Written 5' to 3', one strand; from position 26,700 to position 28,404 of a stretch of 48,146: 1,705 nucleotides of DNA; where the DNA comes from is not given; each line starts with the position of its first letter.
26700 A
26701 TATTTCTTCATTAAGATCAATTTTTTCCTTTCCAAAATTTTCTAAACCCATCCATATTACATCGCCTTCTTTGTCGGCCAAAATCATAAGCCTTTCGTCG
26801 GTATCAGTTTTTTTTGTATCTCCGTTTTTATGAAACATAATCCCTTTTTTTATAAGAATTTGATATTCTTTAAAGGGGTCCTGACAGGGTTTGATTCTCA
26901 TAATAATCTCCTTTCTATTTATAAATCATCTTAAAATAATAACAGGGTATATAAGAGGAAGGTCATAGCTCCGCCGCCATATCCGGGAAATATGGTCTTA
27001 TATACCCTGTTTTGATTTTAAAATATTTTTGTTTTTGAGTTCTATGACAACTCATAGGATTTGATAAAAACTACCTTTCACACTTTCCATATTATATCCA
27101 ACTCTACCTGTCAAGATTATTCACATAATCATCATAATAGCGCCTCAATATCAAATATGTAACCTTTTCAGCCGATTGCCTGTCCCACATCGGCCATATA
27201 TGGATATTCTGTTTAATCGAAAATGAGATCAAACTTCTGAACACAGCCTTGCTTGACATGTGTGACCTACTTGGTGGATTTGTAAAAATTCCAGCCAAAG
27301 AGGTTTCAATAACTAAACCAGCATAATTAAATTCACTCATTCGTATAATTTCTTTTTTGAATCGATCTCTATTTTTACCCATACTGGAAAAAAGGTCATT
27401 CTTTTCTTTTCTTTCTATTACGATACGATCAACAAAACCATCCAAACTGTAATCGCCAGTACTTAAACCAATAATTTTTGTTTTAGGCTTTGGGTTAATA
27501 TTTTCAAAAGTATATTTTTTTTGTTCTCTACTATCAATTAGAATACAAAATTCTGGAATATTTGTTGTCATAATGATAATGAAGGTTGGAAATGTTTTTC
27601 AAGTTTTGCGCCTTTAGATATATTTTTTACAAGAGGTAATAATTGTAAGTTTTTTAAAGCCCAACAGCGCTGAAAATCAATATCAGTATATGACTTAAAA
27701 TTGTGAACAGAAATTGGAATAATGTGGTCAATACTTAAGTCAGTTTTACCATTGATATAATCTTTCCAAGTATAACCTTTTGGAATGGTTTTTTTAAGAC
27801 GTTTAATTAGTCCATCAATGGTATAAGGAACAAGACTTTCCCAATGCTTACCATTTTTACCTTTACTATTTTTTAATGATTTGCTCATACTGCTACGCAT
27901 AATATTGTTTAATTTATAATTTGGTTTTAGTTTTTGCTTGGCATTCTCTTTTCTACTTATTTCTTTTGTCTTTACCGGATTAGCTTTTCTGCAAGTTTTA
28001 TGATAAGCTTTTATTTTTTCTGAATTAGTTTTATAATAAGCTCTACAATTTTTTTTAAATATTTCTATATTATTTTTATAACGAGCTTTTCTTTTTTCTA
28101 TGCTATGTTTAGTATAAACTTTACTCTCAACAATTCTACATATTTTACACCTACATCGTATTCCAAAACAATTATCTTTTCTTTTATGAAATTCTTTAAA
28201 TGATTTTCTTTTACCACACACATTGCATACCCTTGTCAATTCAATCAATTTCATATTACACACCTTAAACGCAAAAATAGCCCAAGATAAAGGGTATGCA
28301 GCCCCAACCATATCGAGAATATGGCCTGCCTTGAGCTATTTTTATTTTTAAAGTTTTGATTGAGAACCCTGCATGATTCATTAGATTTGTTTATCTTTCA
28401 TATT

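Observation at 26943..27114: Leader RNA copy A is not attached to a homing endonuclease: it precedes an 85-aa ORF and the primase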

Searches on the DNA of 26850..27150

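Call 7: search_rna_families(source=window, start=26850, end=27150, threshold=evalue, max_evalue=10, show_alignments=3)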
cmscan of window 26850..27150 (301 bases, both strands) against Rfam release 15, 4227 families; matches with E-value up to 10: 10.
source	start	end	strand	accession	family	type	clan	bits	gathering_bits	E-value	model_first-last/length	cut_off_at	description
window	26924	27028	-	RF04210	MIR8643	Gene; miRNA;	-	25.9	135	0.0029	1-150/150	no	MIR8643 microRNA precursor family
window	27085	27142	-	RF00526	snoMe28S-U3344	Gene; snRNA; snoRNA; CD-box;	-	25.9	50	0.017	1-83/83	no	Small nucleolar RNA Me28S-U3344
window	26934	27076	-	RF00025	Telomerase-cil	Gene;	CL00004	20.6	52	0.43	1-165/165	no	Ciliate telomerase RNA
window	26923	27029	+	RF04128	MIR8562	Gene; miRNA;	-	18.3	211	0.31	78-165/242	no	MIR8562 microRNA precursor family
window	26931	27073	-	RF02316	TtnuHACA9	Gene; snRNA; snoRNA; HACA-box;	-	17.9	100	1.7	1-135/135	no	Tetrahymena snoRNA TtnuHACA9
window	26931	27021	+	RF03722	MIR4378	Gene; miRNA;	-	17.2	90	1.5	1-91/91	no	MIR4378 microRNA precursor family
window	26850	26925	+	RF02350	psRNA6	Gene; sRNA;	-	16.8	60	0.0089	258-333/333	5'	Nitrosomonas sRNA psRNA6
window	26932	27021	+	RF04160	MIR868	Gene; miRNA;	-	16.7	200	0.66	1-194/194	no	MIR868 microRNA precursor family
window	26899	26947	-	RF03012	Mu-gpT-DE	Gene; sRNA;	-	13.2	49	1.9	1-53/53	no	Mu-gpT-DE RNA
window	27056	27119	-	RF01952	SOX2OT_exon2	Gene; lncRNA;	-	12.9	45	1.2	1-69/69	no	SOX2 overlapping transcript exon 2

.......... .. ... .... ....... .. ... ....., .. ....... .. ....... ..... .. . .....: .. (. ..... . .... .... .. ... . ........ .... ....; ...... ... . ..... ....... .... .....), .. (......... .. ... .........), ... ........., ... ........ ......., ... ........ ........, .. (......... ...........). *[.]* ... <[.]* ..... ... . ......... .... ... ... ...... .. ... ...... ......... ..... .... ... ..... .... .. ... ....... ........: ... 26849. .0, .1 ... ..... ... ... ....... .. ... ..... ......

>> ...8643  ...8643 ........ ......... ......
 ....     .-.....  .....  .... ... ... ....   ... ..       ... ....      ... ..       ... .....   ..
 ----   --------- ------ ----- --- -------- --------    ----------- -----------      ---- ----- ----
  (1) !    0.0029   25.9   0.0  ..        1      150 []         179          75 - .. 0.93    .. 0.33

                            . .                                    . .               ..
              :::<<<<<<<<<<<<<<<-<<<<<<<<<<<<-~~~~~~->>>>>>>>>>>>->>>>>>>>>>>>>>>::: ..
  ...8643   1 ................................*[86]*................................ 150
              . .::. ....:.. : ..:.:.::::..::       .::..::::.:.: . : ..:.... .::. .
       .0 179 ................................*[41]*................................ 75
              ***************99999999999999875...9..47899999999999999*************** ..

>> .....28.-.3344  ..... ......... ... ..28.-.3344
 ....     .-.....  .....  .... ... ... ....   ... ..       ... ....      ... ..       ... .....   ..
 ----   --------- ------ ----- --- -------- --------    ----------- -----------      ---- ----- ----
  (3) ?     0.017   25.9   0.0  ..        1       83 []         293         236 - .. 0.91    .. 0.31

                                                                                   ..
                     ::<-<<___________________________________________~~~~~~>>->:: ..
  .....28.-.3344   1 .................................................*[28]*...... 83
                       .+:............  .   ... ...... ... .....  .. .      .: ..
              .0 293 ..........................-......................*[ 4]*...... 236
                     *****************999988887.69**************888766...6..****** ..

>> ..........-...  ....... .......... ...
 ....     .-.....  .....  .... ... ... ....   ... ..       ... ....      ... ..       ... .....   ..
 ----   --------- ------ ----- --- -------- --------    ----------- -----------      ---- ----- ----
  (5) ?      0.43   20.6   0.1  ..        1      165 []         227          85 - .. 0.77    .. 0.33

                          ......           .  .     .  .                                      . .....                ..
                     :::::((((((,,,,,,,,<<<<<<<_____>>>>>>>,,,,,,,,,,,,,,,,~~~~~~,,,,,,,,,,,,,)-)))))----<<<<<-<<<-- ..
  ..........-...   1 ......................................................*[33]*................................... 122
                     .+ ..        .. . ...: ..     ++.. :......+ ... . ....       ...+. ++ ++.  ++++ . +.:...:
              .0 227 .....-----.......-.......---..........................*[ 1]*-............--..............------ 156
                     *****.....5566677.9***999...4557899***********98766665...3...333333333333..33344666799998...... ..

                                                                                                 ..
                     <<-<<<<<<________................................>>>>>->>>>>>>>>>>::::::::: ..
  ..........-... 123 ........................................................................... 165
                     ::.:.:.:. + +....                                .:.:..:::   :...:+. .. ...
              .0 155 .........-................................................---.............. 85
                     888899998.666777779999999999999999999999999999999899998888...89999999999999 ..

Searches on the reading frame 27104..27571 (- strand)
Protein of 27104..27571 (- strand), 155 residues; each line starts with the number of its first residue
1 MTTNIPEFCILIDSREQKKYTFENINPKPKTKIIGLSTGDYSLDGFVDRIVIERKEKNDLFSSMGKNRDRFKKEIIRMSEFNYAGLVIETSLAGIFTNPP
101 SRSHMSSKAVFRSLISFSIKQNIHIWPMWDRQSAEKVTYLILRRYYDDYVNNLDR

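Call 13: search_protein_families(library=pfam, proteins=[window:27104-27571:-], max_evalue=0.01)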
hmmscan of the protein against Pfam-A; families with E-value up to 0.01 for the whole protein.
window:27104-27571:- (155 aa): 1 family
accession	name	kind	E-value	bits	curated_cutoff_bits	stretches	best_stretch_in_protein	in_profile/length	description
PF02732.21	ERCC4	-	1.2e-11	45.1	24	1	12-137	1-136/140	ERCC4 domain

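Call 18: search_protein_families(library=phrogs, proteins=[window:27104-27571:-], max_evalue=0.01)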
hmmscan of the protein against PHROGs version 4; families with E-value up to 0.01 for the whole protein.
window:27104-27571:- (155 aa): 1 family
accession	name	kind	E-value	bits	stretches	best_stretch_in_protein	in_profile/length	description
phrog_3490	-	DNA, RNA and nucleotide metabolism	1.8e-15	58.3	1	7-150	8-170/175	ERCC4-type nuclease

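Call 58: find_related_loci(query=A8, collection=metagenome_contigs, flank=5000)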
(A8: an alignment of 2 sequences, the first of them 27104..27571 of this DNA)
Query A8 (155 aa) in metagenome_contigs; peptide patterns used: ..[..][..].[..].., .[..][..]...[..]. (x = any residue, [..] = any of these).
260 stretches matched a pattern; 12 encode a relative of the query (tblastn E <= 1e-3); 12 distinct loci.
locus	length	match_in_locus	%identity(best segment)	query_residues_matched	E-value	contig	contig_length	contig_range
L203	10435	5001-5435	63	7-150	2e-61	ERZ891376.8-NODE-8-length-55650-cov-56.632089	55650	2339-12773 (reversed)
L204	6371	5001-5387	45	10-145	6e-30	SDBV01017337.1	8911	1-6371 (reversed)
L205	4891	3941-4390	38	8-148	1e-26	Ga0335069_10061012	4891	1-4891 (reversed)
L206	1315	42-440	36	10-145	2e-21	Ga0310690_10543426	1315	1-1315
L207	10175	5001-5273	42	2-91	7e-17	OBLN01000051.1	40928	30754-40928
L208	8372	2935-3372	28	7-142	5e-15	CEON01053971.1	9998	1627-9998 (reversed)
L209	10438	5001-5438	27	7-142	8e-15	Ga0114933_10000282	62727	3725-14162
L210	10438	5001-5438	27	7-142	8e-15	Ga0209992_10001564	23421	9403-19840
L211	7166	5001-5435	34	10-148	1e-14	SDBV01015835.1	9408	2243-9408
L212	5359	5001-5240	36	8-92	8e-14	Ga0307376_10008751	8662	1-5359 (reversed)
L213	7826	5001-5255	37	7-96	3e-13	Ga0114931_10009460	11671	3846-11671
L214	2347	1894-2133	34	8-92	2e-12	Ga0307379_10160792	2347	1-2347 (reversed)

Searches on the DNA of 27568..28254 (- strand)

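Call 30: search_with_rna_model(model_id=R1, sources=[L001, L002, L003, L004, L005, L006, L007, L008, L009, L010, L011, L012, L013, L014, L015, L016, L017, L018, L019, L020, L021, L022, L023, L024, L025, L026, L027, L028, L029, L030, L031, L032, L033, L034, L035, L036, L037, L038, L039, L040, L041, L042, L043, L044, L045, L046, L047, L048, L049, L050, L051, L052, L053, L054, L055, L056, L057, L058, L059, L060, L061, L062, L063, L064, L065, L066, L067, L068, L069, L070, L071, L072, L073, L074, L075, L076, L077, L078, L079, L080], max_evalue=1)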
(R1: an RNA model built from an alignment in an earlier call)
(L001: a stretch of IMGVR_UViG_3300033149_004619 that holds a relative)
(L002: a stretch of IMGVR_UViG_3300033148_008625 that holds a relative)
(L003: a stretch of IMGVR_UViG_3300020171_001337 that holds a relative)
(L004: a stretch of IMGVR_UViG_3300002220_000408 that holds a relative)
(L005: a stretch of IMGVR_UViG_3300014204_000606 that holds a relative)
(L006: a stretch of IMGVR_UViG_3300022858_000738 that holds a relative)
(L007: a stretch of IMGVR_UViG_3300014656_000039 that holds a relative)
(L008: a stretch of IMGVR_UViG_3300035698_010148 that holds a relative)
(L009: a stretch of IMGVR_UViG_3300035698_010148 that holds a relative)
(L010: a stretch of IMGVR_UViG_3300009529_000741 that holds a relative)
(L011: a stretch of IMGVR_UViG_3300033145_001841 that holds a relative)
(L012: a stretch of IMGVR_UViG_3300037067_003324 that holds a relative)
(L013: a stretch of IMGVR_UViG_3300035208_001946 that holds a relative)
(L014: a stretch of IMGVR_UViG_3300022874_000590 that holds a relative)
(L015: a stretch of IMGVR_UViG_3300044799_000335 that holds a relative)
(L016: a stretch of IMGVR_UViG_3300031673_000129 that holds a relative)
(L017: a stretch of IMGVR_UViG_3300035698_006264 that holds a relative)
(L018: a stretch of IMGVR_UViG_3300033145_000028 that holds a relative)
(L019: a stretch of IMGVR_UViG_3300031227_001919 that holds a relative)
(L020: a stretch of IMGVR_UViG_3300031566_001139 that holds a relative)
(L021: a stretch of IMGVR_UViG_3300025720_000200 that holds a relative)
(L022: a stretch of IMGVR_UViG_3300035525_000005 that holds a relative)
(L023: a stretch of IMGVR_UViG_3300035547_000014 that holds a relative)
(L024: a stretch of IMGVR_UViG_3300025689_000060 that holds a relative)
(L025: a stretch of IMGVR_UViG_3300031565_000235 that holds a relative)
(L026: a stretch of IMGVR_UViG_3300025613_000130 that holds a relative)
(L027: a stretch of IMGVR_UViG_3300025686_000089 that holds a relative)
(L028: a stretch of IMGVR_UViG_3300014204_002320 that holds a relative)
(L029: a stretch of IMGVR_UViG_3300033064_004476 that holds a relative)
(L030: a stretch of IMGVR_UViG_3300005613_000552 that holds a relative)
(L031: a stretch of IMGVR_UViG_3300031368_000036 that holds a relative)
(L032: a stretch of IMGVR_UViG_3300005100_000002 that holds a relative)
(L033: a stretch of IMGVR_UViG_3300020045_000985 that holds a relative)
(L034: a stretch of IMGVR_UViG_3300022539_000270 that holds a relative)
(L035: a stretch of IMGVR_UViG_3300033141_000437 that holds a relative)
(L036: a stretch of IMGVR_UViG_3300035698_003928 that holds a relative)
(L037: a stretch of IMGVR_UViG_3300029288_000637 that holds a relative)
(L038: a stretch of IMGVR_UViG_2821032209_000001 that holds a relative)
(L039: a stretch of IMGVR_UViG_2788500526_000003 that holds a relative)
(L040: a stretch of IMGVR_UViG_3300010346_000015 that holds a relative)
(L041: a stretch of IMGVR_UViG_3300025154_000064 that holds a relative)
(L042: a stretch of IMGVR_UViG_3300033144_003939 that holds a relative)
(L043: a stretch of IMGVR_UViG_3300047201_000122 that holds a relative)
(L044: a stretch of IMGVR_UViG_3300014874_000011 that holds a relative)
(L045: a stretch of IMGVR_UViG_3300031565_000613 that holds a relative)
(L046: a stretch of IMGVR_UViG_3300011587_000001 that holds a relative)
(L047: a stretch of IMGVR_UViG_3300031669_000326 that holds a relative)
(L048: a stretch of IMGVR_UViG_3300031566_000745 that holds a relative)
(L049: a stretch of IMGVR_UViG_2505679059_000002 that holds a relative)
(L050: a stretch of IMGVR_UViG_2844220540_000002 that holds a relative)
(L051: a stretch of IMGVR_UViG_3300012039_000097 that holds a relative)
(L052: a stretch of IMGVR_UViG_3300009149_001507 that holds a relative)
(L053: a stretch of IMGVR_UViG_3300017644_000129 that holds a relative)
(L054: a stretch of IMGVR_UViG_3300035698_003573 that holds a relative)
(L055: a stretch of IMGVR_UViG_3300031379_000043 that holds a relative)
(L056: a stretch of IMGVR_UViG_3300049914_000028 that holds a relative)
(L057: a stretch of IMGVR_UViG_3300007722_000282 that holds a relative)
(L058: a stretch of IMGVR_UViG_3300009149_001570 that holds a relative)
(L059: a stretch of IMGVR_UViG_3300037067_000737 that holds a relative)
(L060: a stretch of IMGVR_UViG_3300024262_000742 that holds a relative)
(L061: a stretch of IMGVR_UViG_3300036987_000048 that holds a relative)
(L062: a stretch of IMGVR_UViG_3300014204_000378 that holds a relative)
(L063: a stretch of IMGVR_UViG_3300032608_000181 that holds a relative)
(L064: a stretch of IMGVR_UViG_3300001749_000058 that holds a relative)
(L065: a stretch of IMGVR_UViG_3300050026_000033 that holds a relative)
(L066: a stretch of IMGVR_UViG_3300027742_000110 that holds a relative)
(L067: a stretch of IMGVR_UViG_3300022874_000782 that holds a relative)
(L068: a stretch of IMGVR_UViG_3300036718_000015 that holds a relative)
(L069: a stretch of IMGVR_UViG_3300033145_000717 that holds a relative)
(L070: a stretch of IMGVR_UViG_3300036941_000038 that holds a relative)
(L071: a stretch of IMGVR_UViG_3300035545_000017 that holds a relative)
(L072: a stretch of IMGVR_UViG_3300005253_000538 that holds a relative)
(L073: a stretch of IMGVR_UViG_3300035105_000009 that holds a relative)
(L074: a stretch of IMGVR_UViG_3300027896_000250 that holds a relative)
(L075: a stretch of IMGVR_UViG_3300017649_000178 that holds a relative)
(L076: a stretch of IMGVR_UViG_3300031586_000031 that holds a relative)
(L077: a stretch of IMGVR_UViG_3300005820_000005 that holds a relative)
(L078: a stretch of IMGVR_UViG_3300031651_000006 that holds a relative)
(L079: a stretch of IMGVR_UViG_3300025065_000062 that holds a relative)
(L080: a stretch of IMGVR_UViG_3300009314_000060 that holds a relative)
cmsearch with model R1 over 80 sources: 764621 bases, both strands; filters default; matches with E-value up to 1: 6.
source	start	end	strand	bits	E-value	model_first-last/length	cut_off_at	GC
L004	11828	11961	-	71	1.2e-10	1-144/144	no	0.41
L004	11101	11231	-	67.2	7e-10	1-144/144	no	0.37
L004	11055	11197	+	30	0.022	1-144/144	no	0.39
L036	1053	1195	+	24.9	0.23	1-144/144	no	0.41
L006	1936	2071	+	23.3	0.48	1-144/144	no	0.34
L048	6963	7077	+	23.2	0.51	1-144/144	no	0.34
